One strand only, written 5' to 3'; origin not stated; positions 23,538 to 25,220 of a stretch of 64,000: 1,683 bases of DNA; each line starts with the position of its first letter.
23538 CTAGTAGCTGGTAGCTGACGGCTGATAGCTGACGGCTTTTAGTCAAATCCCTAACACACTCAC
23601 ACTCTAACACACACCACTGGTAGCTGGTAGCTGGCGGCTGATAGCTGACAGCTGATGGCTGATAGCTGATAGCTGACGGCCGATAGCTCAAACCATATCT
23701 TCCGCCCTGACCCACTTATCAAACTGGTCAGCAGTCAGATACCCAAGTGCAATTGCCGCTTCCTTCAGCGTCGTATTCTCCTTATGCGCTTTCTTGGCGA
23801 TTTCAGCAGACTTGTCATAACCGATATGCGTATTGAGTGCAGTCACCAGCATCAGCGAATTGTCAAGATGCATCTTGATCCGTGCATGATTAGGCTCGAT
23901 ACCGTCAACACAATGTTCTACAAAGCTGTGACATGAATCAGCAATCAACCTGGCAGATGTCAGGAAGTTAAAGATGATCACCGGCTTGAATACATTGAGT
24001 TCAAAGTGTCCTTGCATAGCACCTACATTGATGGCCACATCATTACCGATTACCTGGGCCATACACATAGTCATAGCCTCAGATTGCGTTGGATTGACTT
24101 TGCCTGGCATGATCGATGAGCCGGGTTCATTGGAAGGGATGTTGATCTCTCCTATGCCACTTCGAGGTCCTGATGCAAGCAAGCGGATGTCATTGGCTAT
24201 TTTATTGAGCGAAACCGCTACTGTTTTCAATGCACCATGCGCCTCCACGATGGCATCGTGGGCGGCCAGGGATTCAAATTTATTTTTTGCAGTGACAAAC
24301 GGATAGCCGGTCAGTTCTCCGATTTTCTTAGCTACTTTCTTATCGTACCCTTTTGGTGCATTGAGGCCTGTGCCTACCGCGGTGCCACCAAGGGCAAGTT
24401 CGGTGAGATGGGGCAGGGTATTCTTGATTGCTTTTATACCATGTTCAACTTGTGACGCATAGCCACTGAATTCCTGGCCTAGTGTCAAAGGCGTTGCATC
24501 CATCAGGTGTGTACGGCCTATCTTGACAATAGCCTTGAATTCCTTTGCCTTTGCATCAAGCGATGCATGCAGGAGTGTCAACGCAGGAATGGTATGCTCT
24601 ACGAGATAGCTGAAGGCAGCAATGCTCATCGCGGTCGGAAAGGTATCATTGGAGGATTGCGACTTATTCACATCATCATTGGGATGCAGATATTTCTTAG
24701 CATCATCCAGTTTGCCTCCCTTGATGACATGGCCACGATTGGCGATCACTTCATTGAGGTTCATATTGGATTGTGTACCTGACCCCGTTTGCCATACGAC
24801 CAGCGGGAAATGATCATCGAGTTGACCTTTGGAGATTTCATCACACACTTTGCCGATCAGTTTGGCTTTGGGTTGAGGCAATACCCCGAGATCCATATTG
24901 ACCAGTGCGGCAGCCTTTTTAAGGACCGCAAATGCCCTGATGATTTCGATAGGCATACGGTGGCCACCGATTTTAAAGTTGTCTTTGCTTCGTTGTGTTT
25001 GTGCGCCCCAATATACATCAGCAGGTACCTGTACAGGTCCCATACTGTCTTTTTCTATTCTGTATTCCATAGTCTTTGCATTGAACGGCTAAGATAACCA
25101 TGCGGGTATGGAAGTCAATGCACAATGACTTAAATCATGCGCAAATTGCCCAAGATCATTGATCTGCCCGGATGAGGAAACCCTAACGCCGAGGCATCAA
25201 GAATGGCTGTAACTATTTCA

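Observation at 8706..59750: A mosaic of short tandem repeats (7-, 8-, 9-, 15-, 16-mers) fills at least eleven intergenic regions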

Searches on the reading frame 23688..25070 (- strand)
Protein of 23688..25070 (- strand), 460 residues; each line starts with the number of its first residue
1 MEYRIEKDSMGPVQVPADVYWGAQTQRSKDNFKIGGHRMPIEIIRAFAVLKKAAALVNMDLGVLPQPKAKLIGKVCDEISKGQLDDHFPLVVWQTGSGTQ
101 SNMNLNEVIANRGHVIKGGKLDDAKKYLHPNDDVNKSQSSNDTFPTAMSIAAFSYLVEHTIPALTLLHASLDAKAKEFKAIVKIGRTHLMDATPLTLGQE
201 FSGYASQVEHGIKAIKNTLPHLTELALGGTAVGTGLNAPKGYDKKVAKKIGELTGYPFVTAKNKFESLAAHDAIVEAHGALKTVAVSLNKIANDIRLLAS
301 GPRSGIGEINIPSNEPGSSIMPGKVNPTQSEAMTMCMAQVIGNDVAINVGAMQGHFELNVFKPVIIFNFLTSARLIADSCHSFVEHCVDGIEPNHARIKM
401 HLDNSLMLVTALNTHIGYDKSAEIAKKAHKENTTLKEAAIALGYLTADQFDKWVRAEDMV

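Call 14: find_encoding_contigs(protein=window:23688-25070:-, flank=10000, max_places=6)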
Protein window:23688-25070:- (460 aa): no gene with exactly this product is on record in the collection.
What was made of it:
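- Tried and rejected: An exact-protein look-up of the window's FumC found nothing (call 14).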

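Call 16: search_protein_families(library=ncbifam, proteins=[window:23688-25070:-])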
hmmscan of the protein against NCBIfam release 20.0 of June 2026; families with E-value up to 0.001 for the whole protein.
window:23688-25070:- (460 aa): 19 families
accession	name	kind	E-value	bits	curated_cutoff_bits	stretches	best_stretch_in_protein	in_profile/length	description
TIGR00979.1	fumC_II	equivalog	1.4e-233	775.7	664.75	1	3-460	1-457/458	class II fumarate hydratase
NF009089.0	PRK12425.1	equivalog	4.3e-198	658.8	840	1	4-460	3-458/464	class II fumarate hydratase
NF008909.0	PRK12273.1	subfamily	6.2e-161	536.4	510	1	1-459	3-461/474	aspartate ammonia-lyase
TIGR00839.1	aspA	equivalog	1.8e-145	485.4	681.2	1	4-459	1-456/468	aspartate ammonia-lyase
NF011092.0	PRK14515.1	subfamily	1.1e-126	423.5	876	1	3-451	11-457/479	aspartate ammonia-lyase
TIGR00928.1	purB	equivalog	1.4e-24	86.7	326.2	1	138-429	95-378/436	adenylosuccinate lyase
NF006554.0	PRK09053.1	equivalog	1.5e-19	70.2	595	1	54-427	38-393/453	3-carboxy-cis,cis-muconate cycloisomerase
TIGR02426.1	protocat_pcaB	equivalog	1.4e-15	57.1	355.75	1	118-335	87-283/338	3-carboxy-cis,cis-muconate cycloisomerase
TIGR00838.1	argH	equivalog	1.5e-15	57.1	279.5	1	135-346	102-303/455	argininosuccinate lyase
NF006500.1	PRK08937.2-4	subfamily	6.5e-14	51.5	626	1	155-404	121-362/448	adenylosuccinate lyase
NF052536.2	CoM_syn_XcbD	exception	9.4e-12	44.4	600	1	158-439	124-407/443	3-sulfopropionylcysteine synthase XcbD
NF006764.0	PRK09285.1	equivalog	2e-10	39.7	446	1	139-331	122-308/456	adenylosuccinate lyase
NF002563.0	PRK02186.1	subfamily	2e-10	39.6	625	1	158-431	533-796/890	argininosuccinate lyase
NF004631.0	PRK05975.1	equivalog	2.6e-10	39.8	371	1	133-333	101-288/352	3-carboxy-cis,cis-muconate cycloisomerase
NF052556.1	NtrsucLyaStm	equivalog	1.9e-09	36.9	650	1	134-341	112-321/466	nitrosuccinate lyase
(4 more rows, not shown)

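Call 26: find_homologous_proteins(query=window:23688-25070:-, max_evalue=1e-100)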
Query window:23688-25070:- (460 aa): 8000 proteins with E <= 1e-100 among 8000 candidates; the best 120 are listed.
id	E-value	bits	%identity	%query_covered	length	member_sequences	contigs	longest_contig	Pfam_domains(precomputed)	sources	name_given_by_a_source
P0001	0.0e+0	1028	99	100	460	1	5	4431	PF10415.15,PF00206.26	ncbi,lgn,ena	-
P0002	0.0e+0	1025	99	100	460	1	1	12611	PF10415.15,PF00206.26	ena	-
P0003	9.4e-290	979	93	100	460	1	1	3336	PF10415.15,PF00206.26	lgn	-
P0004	8.2e-288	972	93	100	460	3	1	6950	PF10415.15,PF00206.26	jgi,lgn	jgi:fumarate hydratase, class II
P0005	1.5e-287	972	92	100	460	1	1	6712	PF10415.15,PF00206.26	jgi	-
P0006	5.3e-286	966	93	100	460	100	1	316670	PF10415.15,PF00206.26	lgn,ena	-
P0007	6.7e-282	953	92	100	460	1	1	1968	PF10415.15,PF00206.26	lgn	-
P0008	8.3e-278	939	89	100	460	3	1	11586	PF10415.15,PF00206.26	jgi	-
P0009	2.4e-275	931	89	100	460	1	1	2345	PF10415.15,PF00206.26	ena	-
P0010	2.1e-274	928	90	100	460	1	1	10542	PF10415.15,PF00206.26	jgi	jgi:fumarate hydratase class II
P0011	1.1e-273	926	89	100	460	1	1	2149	PF10415.15,PF00206.26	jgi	jgi:fumarate hydratase class II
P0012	1.8e-272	922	89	100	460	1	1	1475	PF10415.15,PF00206.26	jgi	jgi:fumarate hydratase class II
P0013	3.5e-272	921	88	100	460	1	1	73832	PF10415.15,PF00206.26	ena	-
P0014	2.3e-271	918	89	100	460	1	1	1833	PF10415.15,PF00206.26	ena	-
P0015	2.9e-271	918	89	100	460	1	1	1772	PF10415.15,PF00206.26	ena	-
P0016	3.2e-271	918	89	100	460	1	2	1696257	PF10415.15,PF00206.26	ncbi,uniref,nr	ncbi:MAG: class II fumarate hydratase [Saprospiraceae bacterium]|uniref:Fumarate hydratase class II 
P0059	1.1e-263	893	87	100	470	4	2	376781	PF10415.15,PF00206.26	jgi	-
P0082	7.4e-238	808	77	100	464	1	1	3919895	PF10415.15,PF00206.26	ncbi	-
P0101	7.4e-235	798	78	100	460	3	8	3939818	PF10415.15,PF00206.26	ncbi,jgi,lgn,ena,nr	ncbi:MAG: class II fumarate hydratase [Lewinellaceae bacterium]|nr:class II fumarate hydratase [Lewi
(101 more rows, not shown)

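Call 27: find_encoding_contigs(protein=P0002, flank=10000, max_places=4)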
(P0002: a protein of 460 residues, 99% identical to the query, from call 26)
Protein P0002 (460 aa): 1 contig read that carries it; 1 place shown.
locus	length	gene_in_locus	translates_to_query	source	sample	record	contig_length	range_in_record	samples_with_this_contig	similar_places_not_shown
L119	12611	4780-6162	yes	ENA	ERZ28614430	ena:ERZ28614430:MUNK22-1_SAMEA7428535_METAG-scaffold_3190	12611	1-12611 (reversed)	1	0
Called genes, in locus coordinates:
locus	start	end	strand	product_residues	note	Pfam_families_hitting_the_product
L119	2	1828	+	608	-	?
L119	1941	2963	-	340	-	PF08240:ADH_N, PF00107:ADH_zinc_N, PF13602:ADH_zinc_N_2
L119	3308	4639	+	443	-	PF01569:PAP2, PF22778:VCPO_2nd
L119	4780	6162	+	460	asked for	PF00206:Lyase_1, PF10415:FumaraseC_C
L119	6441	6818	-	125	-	-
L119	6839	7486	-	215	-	-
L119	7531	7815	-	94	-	-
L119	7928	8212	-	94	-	-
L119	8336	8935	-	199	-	-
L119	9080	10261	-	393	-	PF00795:CN_hydrolase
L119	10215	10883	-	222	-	-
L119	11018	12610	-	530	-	?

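Call 28: find_encoding_contigs(protein=P0001, flank=10000, max_places=6)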
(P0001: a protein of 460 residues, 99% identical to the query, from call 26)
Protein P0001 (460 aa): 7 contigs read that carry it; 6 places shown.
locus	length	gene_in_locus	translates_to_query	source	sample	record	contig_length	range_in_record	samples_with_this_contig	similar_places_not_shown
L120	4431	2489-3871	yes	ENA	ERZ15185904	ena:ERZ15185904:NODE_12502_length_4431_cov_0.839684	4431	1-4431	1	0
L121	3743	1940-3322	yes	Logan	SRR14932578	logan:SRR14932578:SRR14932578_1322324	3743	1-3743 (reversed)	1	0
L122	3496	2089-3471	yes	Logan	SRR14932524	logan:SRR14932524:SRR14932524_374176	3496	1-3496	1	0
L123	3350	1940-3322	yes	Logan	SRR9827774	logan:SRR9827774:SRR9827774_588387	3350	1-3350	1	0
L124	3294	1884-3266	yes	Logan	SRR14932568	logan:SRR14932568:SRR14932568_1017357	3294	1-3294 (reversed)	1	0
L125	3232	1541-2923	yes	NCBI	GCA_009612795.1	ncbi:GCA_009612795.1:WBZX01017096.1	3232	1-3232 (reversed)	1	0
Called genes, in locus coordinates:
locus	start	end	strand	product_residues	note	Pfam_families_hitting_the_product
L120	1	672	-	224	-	?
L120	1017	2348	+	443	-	PF01569:PAP2, PF22778:VCPO_2nd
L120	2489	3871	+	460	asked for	PF00206:Lyase_1, PF10415:FumaraseC_C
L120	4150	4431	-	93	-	?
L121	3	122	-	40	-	?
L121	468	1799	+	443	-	PF01569:PAP2, PF22778:VCPO_2nd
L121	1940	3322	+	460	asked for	PF00206:Lyase_1, PF10415:FumaraseC_C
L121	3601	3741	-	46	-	?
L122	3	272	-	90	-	?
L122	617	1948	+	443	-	PF01569:PAP2, PF22778:VCPO_2nd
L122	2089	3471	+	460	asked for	PF00206:Lyase_1, PF10415:FumaraseC_C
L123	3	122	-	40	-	?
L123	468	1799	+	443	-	PF01569:PAP2, PF22778:VCPO_2nd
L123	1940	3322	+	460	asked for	PF00206:Lyase_1, PF10415:FumaraseC_C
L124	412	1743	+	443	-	PF01569:PAP2, PF22778:VCPO_2nd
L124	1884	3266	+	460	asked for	PF00206:Lyase_1, PF10415:FumaraseC_C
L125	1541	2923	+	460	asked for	PF00206:Lyase_1, PF10415:FumaraseC_C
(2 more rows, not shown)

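Call 29: find_encoding_contigs(protein=P0006, flank=10000, max_places=3)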
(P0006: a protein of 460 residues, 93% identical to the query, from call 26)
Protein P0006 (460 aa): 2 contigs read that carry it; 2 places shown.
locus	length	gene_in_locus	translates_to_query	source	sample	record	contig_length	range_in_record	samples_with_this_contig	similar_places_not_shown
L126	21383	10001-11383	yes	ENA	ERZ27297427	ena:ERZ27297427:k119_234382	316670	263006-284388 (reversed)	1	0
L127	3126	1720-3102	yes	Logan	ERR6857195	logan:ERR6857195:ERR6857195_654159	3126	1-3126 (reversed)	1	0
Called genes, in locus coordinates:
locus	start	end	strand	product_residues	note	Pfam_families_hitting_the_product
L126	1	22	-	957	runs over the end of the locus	PF01433:Peptidase_M1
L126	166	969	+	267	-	PF00459:Inositol_P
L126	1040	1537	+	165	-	PF13899:Thioredoxin_7, PF00085:Thioredoxin, PF13098:Thioredoxin_2, PF13905:Thioredoxin_8 (faint)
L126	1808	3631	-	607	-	PF01541:GIY-YIG, PF27096:UvrC_M, PF22920:UvrC_RNaseH, PF08459:UvrC_RNaseH_dom, PF01367:5_3_exonuc (weak), PF12826:HHH_2 (weak), PF14520:HHH_5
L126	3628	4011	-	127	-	PF02142:MGS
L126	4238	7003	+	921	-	PF00326:Peptidase_S9, PF20434:BD-FAE (weak)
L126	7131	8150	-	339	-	PF08240:ADH_N, PF00107:ADH_zinc_N, PF13602:ADH_zinc_N_2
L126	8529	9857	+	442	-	PF01569:PAP2, PF22778:VCPO_2nd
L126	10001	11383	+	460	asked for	PF00206:Lyase_1, PF10415:FumaraseC_C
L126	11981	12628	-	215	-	-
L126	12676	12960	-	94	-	-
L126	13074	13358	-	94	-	-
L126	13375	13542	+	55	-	-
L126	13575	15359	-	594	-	PF20154:LNT_N, PF00795:CN_hydrolase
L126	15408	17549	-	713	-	PF00133:tRNA-synt_1 (weak), PF09334:tRNA-synt_1g, PF19303:Anticodon_3, PF01588:tRNA_bind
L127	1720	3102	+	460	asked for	PF00206:Lyase_1, PF10415:FumaraseC_C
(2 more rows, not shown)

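Call 64: find_encoding_contigs(protein=P0016, flank=10000, max_places=1)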
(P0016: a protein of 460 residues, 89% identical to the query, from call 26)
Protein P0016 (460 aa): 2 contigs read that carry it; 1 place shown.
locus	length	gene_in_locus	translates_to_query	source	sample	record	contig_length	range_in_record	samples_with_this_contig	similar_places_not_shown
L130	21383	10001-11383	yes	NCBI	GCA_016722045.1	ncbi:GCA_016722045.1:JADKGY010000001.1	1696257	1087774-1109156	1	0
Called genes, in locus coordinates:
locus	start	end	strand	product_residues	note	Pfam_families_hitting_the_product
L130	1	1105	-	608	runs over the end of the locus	PF01541:GIY-YIG, PF27096:UvrC_M, PF22920:UvrC_RNaseH, PF08459:UvrC_RNaseH_dom, PF00633:HHH (faint), PF12826:HHH_2 (weak), PF14520:HHH_5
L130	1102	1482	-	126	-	PF02142:MGS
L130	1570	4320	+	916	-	PF00326:Peptidase_S9, PF20434:BD-FAE (weak)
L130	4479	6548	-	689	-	PF01674:Lipase_2 (faint), PF02089:Palm_thioest, PF05057:DUF676 (weak), PF07819:PGAP1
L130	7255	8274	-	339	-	PF08240:ADH_N, PF00107:ADH_zinc_N, PF13602:ADH_zinc_N_2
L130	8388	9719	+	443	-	PF01569:PAP2 (weak), PF22778:VCPO_2nd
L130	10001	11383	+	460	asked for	PF00206:Lyase_1, PF10415:FumaraseC_C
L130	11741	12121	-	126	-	-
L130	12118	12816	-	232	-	-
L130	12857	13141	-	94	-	-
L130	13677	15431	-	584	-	PF20154:LNT_N, PF00795:CN_hydrolase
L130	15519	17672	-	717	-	PF00133:tRNA-synt_1 (weak), PF09334:tRNA-synt_1g, PF19303:Anticodon_3, PF01588:tRNA_bind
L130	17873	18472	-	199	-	PF03352:Adenine_glyco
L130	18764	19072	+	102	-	PF12840:HTH_20 (weak), PF01022:HTH_5 (weak)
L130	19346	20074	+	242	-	PF10677:DUF2490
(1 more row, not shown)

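Call 65: find_encoding_contigs(protein=P0059, flank=10000, max_places=1)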
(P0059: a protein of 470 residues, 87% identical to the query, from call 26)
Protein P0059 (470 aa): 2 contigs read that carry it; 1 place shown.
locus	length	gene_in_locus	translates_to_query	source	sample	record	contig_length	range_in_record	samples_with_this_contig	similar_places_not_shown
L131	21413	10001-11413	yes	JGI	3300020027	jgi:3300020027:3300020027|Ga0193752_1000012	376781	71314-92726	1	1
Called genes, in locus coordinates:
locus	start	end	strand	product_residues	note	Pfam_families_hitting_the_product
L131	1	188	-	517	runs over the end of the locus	PF18962:Por_Secre_tail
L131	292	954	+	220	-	PF13899:Thioredoxin_7, PF00085:Thioredoxin, PF13098:Thioredoxin_2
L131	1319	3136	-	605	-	PF01541:GIY-YIG, PF27096:UvrC_M, PF22920:UvrC_RNaseH, PF08459:UvrC_RNaseH_dom, PF12826:HHH_2 (weak), PF14520:HHH_5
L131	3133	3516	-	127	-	PF02142:MGS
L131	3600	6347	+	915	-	PF00326:Peptidase_S9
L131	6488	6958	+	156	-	PF12867:DinB_2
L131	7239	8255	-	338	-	PF08240:ADH_N, PF00107:ADH_zinc_N, PF13602:ADH_zinc_N_2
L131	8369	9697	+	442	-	PF01569:PAP2, PF22778:VCPO_2nd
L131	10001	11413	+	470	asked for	PF00206:Lyase_1, PF10415:FumaraseC_C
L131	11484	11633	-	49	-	-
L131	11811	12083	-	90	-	-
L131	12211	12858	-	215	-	-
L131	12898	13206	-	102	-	-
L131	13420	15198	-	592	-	PF20154:LNT_N, PF00795:CN_hydrolase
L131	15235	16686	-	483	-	-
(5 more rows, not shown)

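Call 66: find_encoding_contigs(protein=P0082, flank=10000, max_places=1)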
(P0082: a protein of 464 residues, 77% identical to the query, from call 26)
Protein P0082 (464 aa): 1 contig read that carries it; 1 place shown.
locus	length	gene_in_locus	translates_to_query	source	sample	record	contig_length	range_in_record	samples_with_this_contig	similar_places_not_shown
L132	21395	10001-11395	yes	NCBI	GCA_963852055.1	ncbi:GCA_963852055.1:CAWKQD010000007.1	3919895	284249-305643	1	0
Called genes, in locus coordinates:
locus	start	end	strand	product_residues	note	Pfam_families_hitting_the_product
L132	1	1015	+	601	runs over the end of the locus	PF20423:AceK_regulatory, PF06315:AceK_kinase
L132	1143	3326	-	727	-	PF03412:Peptidase_C39, PF00664:ABC_membrane, PF00005:ABC_tran, PF02463:SMC_N (faint)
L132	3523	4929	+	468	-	PF01139:RtcB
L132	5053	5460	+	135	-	-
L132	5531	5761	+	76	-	-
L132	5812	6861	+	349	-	-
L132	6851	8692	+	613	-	PF20154:LNT_N, PF00795:CN_hydrolase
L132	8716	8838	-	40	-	-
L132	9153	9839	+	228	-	PF18306:LDcluster4, PF03641:Lysine_decarbox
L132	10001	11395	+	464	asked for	PF00206:Lyase_1, PF10415:FumaraseC_C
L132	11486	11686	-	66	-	-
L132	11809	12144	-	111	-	-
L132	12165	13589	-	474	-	PF00361:Proton_antipo_M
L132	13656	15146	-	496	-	PF00361:Proton_antipo_M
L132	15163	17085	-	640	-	PF00662:Proton_antipo_N, PF00361:Proton_antipo_M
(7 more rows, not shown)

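Call 67: find_encoding_contigs(protein=P0101, flank=10000, max_places=1)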
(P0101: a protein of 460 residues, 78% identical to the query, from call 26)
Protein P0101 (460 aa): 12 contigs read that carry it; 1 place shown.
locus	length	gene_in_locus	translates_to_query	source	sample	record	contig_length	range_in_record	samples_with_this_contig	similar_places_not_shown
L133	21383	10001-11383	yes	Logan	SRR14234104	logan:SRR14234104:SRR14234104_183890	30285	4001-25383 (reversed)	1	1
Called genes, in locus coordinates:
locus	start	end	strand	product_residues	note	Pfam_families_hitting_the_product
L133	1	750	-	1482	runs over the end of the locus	PF13573:SprB (faint), PF17803:Cadherin_4 (weak), PF17963:Big_9, PF17892:Cadherin_5 (weak), PF17963:Big_9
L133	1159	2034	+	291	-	PF00149:Metallophos, PF12850:Metallophos_2 (weak)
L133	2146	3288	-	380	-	PF06965:Na_H_antiport_1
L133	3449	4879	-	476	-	PF05787:PhoX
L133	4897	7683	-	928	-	PF00326:Peptidase_S9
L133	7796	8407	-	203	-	PF00081:Sod_Fe_N, PF02777:Sod_Fe_C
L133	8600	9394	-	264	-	PF01135:PCMT (weak), PF13489:Methyltransf_23, PF01209:Ubie_methyltran, PF06325:PrmA, PF08241:Methyltransf_11, PF08242:Methyltransf_12, PF13649:Methyltransf_25, PF13847:Methyltransf_31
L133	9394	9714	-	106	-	PF12840:HTH_20, PF01022:HTH_5, PF12802:MarR_2 (weak)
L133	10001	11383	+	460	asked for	PF00206:Lyase_1, PF10415:FumaraseC_C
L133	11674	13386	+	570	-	-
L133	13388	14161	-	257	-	PF04397:LytTR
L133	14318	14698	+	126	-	PF01618:MotA_ExbB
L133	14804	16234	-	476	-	PF01546:Peptidase_M20, PF07687:M20_dimer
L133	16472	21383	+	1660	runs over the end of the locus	PF13585:CHU_C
